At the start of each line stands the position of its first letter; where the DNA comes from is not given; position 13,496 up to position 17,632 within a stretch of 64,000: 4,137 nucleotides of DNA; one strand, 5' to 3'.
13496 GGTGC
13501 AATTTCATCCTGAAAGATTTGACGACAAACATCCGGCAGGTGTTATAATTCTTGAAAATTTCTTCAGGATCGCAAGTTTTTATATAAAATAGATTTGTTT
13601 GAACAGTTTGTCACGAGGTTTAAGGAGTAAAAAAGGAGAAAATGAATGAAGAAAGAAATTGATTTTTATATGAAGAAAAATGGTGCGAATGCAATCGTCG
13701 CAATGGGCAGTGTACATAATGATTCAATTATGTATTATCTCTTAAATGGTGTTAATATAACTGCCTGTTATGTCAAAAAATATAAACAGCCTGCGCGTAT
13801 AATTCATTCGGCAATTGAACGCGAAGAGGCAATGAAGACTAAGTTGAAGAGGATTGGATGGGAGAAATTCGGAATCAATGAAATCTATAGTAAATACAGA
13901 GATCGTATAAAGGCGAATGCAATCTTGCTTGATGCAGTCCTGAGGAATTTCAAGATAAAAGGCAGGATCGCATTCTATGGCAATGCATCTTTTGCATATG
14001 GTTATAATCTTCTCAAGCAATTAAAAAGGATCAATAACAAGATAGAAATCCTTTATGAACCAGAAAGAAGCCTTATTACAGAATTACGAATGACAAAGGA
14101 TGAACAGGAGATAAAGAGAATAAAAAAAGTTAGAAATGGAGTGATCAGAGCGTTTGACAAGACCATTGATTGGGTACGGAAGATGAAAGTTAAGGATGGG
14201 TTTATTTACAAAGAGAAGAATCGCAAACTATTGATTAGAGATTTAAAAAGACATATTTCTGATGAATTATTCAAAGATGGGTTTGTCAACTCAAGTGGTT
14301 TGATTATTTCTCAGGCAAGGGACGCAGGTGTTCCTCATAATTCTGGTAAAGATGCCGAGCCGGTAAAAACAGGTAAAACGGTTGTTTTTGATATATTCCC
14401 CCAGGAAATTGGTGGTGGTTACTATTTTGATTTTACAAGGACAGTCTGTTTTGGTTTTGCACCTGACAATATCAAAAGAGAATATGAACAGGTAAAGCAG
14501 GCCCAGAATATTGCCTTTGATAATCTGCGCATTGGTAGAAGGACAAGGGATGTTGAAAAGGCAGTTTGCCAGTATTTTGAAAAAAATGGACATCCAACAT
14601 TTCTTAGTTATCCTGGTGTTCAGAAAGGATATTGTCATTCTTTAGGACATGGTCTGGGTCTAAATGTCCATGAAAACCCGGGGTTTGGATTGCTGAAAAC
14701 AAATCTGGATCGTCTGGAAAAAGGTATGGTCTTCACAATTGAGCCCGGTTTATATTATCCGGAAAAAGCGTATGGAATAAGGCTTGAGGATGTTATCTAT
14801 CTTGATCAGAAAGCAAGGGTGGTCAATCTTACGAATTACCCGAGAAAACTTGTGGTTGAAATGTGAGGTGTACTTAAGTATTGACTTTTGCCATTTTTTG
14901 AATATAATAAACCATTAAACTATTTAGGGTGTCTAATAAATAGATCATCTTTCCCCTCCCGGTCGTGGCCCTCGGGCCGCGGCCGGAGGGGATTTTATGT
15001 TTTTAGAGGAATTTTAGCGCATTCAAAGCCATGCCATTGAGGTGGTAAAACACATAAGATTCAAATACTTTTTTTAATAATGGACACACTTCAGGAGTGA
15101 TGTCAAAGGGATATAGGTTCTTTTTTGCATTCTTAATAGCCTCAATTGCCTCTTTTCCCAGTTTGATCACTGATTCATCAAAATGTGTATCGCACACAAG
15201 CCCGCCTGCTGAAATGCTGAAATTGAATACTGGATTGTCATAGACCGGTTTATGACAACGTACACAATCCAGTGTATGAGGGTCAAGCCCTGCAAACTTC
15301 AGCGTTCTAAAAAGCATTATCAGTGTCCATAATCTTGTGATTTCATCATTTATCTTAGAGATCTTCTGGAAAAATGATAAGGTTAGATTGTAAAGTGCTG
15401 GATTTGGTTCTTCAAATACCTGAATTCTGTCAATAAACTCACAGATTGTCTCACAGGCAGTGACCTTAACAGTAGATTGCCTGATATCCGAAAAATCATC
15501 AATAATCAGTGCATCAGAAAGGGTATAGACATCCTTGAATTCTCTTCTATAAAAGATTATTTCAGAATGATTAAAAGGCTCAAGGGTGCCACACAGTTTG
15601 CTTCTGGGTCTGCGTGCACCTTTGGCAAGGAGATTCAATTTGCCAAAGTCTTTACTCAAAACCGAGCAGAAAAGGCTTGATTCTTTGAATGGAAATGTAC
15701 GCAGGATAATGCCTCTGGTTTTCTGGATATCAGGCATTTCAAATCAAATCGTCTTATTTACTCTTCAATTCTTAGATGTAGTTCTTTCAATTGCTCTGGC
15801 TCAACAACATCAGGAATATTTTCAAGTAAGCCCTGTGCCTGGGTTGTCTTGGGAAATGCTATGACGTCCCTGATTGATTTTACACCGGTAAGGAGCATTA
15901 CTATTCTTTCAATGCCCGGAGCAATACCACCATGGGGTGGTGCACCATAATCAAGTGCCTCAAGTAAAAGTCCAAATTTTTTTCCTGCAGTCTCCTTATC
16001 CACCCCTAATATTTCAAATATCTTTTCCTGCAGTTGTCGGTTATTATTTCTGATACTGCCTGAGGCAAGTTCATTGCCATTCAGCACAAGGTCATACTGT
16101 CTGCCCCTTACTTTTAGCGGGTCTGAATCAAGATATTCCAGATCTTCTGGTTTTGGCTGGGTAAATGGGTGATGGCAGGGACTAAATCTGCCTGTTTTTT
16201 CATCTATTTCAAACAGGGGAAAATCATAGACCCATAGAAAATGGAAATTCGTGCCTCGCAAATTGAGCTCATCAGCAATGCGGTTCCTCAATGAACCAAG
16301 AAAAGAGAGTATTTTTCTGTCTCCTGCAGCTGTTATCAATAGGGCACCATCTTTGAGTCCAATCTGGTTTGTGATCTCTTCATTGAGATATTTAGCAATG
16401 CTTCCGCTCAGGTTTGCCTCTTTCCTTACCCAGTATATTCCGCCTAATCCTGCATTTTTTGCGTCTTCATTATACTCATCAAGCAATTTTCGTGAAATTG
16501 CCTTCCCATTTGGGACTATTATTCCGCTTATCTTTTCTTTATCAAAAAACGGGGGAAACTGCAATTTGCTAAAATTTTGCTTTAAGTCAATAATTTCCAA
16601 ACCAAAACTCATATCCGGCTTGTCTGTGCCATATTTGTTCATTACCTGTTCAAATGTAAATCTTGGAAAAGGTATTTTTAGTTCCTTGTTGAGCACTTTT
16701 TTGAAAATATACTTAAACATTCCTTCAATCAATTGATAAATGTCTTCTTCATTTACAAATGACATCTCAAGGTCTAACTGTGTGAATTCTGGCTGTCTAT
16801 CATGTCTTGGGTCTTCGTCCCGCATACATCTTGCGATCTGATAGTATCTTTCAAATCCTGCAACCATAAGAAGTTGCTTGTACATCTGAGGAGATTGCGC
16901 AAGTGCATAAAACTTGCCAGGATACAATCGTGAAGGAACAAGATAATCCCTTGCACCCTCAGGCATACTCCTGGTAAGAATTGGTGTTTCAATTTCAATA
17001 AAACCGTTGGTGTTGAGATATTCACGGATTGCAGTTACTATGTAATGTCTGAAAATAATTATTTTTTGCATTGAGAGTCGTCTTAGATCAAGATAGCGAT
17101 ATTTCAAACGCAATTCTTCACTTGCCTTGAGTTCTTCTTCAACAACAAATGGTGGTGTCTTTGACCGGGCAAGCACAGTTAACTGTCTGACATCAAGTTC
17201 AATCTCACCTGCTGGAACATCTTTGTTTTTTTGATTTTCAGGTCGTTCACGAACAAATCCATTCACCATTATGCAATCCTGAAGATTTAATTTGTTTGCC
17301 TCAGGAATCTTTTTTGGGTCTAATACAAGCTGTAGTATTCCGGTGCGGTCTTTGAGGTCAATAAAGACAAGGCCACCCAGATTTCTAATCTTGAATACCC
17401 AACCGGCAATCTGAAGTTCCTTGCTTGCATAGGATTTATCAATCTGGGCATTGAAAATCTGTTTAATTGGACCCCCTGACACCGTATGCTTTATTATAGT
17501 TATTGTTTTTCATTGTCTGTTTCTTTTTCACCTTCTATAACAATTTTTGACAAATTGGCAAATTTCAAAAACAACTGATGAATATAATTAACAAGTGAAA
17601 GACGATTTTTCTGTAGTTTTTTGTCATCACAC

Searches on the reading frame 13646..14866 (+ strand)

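Call 47: search_protein_families(library=pfam, proteins=[window:13646-14866:+], max_evalue=0.00001)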
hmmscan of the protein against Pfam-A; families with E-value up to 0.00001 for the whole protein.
window:13646-14866:+ (406 aa): 1 family
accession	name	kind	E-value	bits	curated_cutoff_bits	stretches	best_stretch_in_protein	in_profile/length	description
PF00557.29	Peptidase_M24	-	4.8e-36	124.9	23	1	161-386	5-206/208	Metallopeptidase family M24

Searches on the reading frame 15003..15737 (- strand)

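Call 48: search_protein_families(library=pfam, proteins=[window:15003-15737:-], max_evalue=0.00001)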
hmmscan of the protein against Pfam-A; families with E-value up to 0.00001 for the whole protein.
window:15003-15737:- (244 aa): 2 families
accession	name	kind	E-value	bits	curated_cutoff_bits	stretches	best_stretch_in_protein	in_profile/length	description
PF11967.14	RecO_N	-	2.3e-20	72.8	27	1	5-80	4-78/80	Recombination protein O N terminal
PF02565.21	RecO_C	-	1.3e-15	57.9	22.1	1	89-239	4-154/157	Recombination protein O C terminal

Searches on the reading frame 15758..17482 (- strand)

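Call 48: search_protein_families(library=pfam, proteins=[window:15758-17482:-], max_evalue=0.00001)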
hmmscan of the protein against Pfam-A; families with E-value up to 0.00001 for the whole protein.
window:15758-17482:- (574 aa): 3 families
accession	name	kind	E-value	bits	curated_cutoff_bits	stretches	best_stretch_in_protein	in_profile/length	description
PF00152.25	tRNA-synt_2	-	1.5e-119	399.1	25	1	121-546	1-307/308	tRNA synthetases class II (D, K and N)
PF01336.31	tRNA_anti-codon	-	2e-15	56.9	27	1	24-104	2-75/75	OB-fold nucleic acid binding domain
PF02938.19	GAD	-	4.9e-10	40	23.4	1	315-391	8-90/95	GAD domain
